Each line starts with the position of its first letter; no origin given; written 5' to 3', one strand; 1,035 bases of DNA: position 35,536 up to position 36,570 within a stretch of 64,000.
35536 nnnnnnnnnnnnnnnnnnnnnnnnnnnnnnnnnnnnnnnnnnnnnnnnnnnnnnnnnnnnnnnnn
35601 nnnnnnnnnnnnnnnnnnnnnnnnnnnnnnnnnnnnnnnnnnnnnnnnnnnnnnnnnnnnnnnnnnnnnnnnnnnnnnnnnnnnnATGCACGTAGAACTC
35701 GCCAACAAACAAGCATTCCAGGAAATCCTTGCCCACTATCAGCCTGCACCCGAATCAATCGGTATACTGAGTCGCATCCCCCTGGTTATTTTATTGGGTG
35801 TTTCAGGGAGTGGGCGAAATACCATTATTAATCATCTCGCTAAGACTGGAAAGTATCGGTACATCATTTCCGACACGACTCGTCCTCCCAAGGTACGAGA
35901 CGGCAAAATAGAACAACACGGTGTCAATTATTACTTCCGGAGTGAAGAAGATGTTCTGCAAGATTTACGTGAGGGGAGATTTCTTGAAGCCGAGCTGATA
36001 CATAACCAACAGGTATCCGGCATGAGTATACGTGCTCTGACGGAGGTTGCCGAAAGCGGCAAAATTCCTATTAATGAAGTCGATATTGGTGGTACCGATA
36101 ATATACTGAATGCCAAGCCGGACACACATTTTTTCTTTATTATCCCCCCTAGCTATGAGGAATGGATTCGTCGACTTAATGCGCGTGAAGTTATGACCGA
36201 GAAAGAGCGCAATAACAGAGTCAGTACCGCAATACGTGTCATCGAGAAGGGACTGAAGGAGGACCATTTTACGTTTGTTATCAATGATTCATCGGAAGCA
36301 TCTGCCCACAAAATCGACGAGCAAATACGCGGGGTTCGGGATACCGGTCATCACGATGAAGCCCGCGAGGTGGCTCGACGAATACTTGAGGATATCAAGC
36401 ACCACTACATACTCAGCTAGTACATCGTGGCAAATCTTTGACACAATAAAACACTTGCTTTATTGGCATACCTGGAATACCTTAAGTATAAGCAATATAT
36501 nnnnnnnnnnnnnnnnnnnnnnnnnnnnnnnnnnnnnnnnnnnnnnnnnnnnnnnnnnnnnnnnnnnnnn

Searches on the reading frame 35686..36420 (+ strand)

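Call 62: search_protein_families(library=pfam, proteins=[window:35686-36420:+], max_evalue=0.001)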
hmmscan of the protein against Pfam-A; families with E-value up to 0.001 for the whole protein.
window:35686-36420:+ (244 aa): 1 family
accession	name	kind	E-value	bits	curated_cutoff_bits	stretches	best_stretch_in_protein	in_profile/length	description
PF00625.27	Guanylate_kin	-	4.8e-22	79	25.2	1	33-214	4-179/182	Guanylate kinase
